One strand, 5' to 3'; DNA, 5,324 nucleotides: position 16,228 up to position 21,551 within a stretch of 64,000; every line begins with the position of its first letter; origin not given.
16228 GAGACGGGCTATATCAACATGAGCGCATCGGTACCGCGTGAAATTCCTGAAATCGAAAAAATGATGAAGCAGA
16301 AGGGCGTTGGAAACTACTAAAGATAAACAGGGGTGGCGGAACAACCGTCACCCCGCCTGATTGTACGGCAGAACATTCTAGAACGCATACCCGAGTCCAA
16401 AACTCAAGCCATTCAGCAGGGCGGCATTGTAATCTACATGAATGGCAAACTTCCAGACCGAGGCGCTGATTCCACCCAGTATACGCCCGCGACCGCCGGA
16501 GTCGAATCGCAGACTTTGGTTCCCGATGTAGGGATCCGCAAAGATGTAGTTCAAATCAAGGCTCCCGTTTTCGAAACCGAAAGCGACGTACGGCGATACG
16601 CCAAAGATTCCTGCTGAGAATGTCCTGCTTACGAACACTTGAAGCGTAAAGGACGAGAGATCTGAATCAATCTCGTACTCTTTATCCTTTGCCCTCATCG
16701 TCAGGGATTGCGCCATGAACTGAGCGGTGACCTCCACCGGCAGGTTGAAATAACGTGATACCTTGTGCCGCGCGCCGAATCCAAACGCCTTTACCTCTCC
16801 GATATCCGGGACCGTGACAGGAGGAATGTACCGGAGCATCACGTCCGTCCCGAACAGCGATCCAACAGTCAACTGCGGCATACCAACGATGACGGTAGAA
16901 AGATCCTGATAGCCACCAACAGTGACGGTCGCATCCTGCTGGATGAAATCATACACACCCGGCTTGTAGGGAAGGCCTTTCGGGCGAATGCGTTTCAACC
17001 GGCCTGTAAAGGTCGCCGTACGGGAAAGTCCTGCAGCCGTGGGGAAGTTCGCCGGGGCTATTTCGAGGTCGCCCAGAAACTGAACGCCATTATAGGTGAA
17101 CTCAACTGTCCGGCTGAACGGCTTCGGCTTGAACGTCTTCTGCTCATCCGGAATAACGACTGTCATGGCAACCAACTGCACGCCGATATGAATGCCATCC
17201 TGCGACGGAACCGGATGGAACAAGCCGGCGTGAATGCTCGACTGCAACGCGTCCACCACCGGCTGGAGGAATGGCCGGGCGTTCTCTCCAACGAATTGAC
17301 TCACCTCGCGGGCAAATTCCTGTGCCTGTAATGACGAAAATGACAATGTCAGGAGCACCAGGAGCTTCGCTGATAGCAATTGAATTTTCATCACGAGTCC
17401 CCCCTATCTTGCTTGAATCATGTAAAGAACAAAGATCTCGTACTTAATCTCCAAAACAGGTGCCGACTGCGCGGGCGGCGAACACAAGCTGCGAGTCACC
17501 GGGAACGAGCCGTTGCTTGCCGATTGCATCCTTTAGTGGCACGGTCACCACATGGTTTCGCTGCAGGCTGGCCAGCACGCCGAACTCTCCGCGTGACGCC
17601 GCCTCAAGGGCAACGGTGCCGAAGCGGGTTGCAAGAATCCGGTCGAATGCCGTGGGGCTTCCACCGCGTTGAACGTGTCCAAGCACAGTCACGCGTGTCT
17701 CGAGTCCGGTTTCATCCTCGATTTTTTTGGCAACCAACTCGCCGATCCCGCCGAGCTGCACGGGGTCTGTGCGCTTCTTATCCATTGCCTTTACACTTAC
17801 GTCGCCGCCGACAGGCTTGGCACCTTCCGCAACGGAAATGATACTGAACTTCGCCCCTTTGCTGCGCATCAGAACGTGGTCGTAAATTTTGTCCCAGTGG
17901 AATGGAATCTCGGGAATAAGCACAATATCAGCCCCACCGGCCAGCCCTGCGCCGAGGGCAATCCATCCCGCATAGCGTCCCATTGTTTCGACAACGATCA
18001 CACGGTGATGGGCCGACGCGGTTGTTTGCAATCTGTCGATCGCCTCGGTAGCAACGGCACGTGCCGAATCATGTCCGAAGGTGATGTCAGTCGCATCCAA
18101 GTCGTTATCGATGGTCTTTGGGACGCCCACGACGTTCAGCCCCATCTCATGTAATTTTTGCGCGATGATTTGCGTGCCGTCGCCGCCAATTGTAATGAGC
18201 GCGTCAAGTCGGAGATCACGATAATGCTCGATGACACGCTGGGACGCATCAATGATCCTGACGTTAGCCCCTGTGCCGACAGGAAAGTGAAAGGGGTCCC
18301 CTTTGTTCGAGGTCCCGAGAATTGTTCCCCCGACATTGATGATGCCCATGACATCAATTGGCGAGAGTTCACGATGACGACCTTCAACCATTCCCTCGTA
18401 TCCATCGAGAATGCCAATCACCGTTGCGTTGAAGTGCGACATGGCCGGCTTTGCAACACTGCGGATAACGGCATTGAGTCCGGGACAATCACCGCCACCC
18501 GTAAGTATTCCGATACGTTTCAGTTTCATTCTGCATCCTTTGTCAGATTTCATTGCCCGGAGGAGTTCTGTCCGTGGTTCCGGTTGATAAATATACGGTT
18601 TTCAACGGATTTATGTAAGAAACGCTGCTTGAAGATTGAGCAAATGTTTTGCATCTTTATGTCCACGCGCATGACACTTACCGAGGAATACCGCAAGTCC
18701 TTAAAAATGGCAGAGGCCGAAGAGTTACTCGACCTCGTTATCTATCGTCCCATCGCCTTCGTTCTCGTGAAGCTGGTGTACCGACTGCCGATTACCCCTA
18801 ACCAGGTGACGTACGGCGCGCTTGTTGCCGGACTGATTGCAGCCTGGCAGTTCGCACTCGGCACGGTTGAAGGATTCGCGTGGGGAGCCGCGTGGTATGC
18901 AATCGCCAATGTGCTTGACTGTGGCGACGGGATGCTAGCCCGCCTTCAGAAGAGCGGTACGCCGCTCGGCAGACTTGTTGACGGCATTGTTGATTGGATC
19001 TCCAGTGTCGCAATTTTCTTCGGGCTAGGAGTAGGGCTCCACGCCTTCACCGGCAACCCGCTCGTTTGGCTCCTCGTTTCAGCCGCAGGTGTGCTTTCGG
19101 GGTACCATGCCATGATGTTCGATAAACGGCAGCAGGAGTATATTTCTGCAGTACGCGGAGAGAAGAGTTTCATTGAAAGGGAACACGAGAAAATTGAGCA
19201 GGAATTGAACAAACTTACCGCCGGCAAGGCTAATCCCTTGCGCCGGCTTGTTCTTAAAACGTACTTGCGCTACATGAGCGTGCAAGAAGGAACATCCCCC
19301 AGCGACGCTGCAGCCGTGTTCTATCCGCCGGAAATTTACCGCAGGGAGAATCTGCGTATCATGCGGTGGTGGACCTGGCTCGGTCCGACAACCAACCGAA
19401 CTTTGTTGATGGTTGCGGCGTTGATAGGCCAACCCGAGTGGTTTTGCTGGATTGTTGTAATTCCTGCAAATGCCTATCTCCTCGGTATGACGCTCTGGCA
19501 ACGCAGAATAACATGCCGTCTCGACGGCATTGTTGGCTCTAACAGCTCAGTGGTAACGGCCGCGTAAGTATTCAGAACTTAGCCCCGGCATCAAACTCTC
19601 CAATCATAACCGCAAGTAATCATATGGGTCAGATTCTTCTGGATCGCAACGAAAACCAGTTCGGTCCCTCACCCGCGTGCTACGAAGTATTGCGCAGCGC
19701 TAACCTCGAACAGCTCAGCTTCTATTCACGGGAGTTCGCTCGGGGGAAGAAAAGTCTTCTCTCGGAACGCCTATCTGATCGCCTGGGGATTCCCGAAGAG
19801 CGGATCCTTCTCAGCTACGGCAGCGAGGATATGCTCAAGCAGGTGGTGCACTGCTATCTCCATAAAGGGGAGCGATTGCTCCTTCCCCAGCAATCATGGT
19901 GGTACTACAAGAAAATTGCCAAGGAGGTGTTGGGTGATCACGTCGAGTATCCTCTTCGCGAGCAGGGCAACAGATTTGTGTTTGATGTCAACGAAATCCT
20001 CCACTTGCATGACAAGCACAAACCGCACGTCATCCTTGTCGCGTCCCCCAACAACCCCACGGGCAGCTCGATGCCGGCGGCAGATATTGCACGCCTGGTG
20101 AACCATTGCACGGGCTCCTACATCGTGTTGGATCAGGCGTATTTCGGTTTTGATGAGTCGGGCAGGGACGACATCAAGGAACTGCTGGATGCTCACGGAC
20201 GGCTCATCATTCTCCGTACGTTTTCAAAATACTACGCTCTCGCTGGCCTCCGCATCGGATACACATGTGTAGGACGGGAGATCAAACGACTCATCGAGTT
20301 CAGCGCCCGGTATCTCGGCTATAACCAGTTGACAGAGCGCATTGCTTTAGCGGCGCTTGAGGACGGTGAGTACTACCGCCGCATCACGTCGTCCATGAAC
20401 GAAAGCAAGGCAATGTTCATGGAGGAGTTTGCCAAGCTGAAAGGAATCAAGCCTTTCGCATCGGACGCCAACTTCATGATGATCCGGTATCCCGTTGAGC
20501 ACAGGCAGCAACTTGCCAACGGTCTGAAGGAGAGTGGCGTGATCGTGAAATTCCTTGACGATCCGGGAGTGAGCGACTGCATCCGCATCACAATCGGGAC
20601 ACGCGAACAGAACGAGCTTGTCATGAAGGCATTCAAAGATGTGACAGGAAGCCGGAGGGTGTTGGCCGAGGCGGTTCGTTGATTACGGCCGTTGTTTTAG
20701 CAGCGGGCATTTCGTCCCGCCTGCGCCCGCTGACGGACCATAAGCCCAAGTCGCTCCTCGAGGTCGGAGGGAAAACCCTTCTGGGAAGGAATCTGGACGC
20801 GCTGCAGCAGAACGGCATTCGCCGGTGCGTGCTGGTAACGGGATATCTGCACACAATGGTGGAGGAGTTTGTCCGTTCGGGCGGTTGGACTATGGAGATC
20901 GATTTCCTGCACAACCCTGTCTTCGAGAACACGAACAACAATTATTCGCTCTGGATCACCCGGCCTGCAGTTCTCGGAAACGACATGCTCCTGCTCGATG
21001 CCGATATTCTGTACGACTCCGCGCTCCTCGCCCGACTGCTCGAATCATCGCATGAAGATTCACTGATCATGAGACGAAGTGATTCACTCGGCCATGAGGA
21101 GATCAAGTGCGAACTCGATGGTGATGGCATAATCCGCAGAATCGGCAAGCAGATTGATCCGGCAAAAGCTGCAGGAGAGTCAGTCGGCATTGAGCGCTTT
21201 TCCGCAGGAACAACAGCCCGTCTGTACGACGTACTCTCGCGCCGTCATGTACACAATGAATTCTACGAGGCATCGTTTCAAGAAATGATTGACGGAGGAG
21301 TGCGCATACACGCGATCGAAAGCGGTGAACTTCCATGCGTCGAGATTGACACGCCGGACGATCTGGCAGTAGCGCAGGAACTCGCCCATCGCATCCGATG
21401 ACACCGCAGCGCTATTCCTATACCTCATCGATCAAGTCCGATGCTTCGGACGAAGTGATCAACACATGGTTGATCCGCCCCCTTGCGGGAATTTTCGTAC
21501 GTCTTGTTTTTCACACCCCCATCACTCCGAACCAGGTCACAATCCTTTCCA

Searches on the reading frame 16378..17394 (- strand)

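Call 14: search_protein_families(library=pfam, proteins=[window:16378-17394:-], max_evalue=0.001)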
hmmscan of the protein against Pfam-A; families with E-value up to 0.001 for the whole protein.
window:16378-17394:- (338 aa): 1 family
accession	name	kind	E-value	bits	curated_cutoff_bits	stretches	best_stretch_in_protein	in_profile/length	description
PF20230.4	DUF6588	-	2.7e-35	122.5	27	1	8-338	6-319/319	Family of unknown function (DUF6588)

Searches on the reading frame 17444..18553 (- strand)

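Call 14: search_protein_families(library=pfam, proteins=[window:17444-18553:-], max_evalue=0.001)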
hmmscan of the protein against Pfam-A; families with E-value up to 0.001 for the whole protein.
window:17444-18553:- (369 aa): 1 family
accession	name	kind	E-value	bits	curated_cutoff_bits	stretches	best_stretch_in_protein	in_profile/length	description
PF00365.25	PFK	-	1.1e-99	333.7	30.9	1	13-318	1-276/277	Phosphofructokinase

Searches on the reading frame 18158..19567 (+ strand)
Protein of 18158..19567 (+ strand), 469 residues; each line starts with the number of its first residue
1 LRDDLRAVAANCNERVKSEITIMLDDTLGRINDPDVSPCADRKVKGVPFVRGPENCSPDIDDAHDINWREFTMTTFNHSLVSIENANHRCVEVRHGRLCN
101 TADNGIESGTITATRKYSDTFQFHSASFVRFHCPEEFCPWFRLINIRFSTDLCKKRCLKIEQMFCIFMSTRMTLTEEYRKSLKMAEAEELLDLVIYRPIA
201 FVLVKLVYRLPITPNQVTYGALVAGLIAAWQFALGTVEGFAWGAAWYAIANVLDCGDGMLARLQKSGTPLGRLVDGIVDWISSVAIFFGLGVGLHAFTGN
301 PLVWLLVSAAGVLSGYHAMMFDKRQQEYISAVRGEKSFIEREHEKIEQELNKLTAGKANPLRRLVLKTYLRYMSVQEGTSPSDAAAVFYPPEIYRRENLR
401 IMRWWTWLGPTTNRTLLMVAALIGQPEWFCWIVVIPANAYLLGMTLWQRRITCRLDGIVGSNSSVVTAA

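Call 14: search_protein_families(library=pfam, proteins=[window:18158-19567:+], max_evalue=0.001)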
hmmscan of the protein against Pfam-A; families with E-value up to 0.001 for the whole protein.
window:18158-19567:+ (469 aa): 1 family
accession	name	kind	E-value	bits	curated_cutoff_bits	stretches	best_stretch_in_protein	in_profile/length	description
PF01066.26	CDP-OH_P_transf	-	4.2e-10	40.6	22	1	213-321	3-107/152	CDP-alcohol phosphatidyltransferase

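Call 68: search_protein_families(library=ncbifam, proteins=[window:18158-19567:+], max_evalue=0.00001)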
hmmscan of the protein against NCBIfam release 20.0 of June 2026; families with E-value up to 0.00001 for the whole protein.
window:18158-19567:+ (469 aa): 3 families
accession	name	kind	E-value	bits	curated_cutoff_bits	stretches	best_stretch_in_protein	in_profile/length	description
NF040950.1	archin_ph_syn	equivalog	4.5e-11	43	180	1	203-308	15-118/191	archaetidylinositol phosphate synthase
NF045883.1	PIPSynth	equivalog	1.7e-09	37.6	170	1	196-311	11-120/197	phosphatidylinositol phosphate synthase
NF052561.1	PIPSynBT1523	equivalog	1.9e-07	31.1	350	1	191-291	5-111/232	hypothetical protein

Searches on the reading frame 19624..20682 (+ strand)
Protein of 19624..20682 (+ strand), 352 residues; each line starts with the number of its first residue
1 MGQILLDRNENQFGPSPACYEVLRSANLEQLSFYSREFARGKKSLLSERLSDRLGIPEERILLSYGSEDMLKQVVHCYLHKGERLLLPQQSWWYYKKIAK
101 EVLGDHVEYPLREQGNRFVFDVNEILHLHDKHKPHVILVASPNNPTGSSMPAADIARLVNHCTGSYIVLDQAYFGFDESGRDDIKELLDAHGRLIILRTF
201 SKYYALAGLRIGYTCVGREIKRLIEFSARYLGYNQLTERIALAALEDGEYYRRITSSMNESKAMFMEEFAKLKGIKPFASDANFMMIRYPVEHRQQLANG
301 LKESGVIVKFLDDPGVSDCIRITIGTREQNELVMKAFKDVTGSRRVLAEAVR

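Call 14: search_protein_families(library=pfam, proteins=[window:19624-20682:+], max_evalue=0.001)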
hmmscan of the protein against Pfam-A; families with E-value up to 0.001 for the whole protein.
window:19624-20682:+ (352 aa): 1 family
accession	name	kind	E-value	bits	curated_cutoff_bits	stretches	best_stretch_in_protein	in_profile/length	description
PF00155.27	Aminotran_1_2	-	7.3e-40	137.7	19.7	1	3-336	3-360/361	Aminotransferase class I and II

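Call 68: search_protein_families(library=ncbifam, proteins=[window:19624-20682:+], max_evalue=0.00001)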
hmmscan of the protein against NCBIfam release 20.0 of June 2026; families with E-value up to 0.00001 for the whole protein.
window:19624-20682:+ (352 aa): 57 families (the best 25 are shown)
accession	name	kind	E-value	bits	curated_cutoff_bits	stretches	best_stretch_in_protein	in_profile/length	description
TIGR01141.1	hisC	equivalog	1.1e-67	228.5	276.55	1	3-339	22-348/349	histidinol-phosphate transaminase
NF003496.0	PRK05166.1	equivalog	6.3e-47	160.1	540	1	6-341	41-370/373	histidinol-phosphate transaminase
NF002877.0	PRK03317.1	equivalog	1.8e-43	148.8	409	1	4-343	34-369/374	histidinol-phosphate transaminase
NF002878.0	PRK03321.1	subfamily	6.7e-40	136.9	374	1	4-340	25-348/352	histidinol-phosphate transaminase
NF006580.0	PRK09105.1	subfamily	1.3e-38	132.9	444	1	2-342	47-372/375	pyridoxal phosphate-dependent aminotransferase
NF006014.0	PRK08153.1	equivalog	8.3e-38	130.2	510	1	8-340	40-363/370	pyridoxal phosphate-dependent aminotransferase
TIGR01140.1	L_thr_O3P_dcar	equivalog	8.1e-36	123.8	290.55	1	46-337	53-330/331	threonine-phosphate decarboxylase CobD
NF051461.1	pyoverd_PtaA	equivalog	2.4e-30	105.5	500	1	3-339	36-358/359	pyoverdine biosynthesis transaminase PtaA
NF002726.0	PRK02610.1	equivalog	3.5e-29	101.9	391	1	56-338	89-366/374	histidinol-phosphate transaminase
NF041364.1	GntC_guanitoxin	equivalog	8.9e-26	90.6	415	1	55-308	57-321/356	guanitoxin biosynthesis PLP-dependent (S)-gamma-hydroxy-L-arginine cyclodehydratase GntC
NF006225.0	PRK08354.1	equivalog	4.4e-24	85.4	288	1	61-340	63-315/318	putative aminotransferase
NF004770.0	PRK06108.1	subfamily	3.5e-20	72.2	422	1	46-284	82-329/396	pyridoxal phosphate-dependent aminotransferase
NF005732.0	PRK07550.1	equivalog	8.4e-20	71.2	366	1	56-304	91-347/389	aminotransferase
NF004870.0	PRK06225.1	equivalog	6.1e-18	64.7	351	1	6-288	33-315/380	pyridoxal phosphate-dependent aminotransferase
NF005021.0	PRK06425.1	equivalog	2.4e-17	63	353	1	131-340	120-330/335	histidinol-phosphate aminotransferase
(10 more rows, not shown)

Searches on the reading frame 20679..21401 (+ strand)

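Call 14: search_protein_families(library=pfam, proteins=[window:20679-21401:+], max_evalue=0.001)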
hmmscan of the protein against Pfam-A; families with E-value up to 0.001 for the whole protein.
window:20679-21401:+ (240 aa): 3 families
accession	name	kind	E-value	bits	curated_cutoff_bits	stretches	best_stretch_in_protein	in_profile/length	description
PF00483.29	NTP_transferase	-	2.1e-11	44.3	21.2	1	4-117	2-118/245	Nucleotidyl transferase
PF12804.13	NTP_transf_3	-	1.9e-10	41.6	27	1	4-131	1-121/160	MobA-like NTP transferase domain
PF01128.25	IspD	-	0.00033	20.9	27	0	2-53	1-50/221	2-C-methyl-D-erythritol 4-phosphate cytidylyltransferase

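Call 68: search_protein_families(library=ncbifam, proteins=[window:20679-21401:+], max_evalue=0.00001)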
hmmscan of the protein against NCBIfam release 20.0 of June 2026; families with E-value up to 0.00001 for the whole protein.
window:20679-21401:+ (240 aa): 15 families
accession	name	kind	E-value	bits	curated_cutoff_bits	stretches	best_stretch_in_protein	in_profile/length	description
TIGR03992.1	Arch_glmU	subfamily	1e-19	70.7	292.1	1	3-142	2-139/393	bifunctional sugar-1-phosphate nucleotidylyltransferase/acetyltransferase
NF041135.1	IPPtranDIPPsyn_Thcocales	equivalog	2.4e-19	69.6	580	1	3-235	2-216/419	bifunctional L-myo-inositol-1-phosphate cytidylyltransferase/CDP-L-myo-inositol myo-inositolphosphotransferase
NF041313.1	UDPGP_AglF_Halo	equivalog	8.7e-17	61.3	400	1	3-232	2-230/234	UTP--glucose-1-phosphate uridylyltransferase AglF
NF045761.1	NAMPUrTaseMurU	equivalog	5.4e-16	59.1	250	1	3-115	2-113/226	N-acetylmuramate alpha-1-phosphate uridylyltransferase MurU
NF045697.1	MurNAcPUrMurU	equivalog_domain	1.3e-12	47.6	370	1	5-70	1-66/229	N-acetylmuramate alpha-1-phosphate uridylyltransferase MurU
NF045665.1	NTPtran_DVU1551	equivalog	1.9e-10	40.3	315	1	2-83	1-73/359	DVU_1551 family NTP transferase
NF052502.1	man1P_GTase_Rv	exception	1.3e-09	37.4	440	1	3-115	2-113/352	mannose-1-phosphate guanylyltransferase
NF038362.1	Sden_1164_fam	equivalog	5.8e-09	35.8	300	1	3-178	3-188/266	Sden_1164 family protein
TIGR01208.1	rmlA_long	equivalog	6.3e-09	35.2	320.25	1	4-79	2-79/353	glucose-1-phosphate thymidylyltransferase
NF041173.1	Sug_nt_acttase_Thmprot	equivalog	2.9e-08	33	600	1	3-130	2-126/405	bifunctional sugar-1-phosphate nucleotidylyltransferase/acetyltransferase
TIGR02623.1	G1P_cyt_trans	equivalog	5.9e-07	29.2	300.25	1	3-66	2-65/255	glucose-1-phosphate cytidylyltransferase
NF049965.1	GlMnHpPGnyltfHddC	equivalog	9.1e-07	28.7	300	1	3-118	2-114/221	D-glycero-D-manno-heptose 1-phosphate guanosyltransferase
NF010933.0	PRK14353.1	equivalog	2.1e-06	26.6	505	1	2-67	6-68/453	bifunctional UDP-N-acetylglucosamine diphosphorylase/glucosamine-1-phosphate N-acetyltransferase GlmU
NF010932.0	PRK14352.1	equivalog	6e-06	25.2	611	1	3-68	8-70/488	bifunctional UDP-N-acetylglucosamine diphosphorylase/glucosamine-1-phosphate N-acetyltransferase GlmU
TIGR03310.1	matur_MocA_YgfJ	equivalog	7.7e-06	26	186.45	0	4-83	2-73/188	molybdenum cofactor cytidylyltransferase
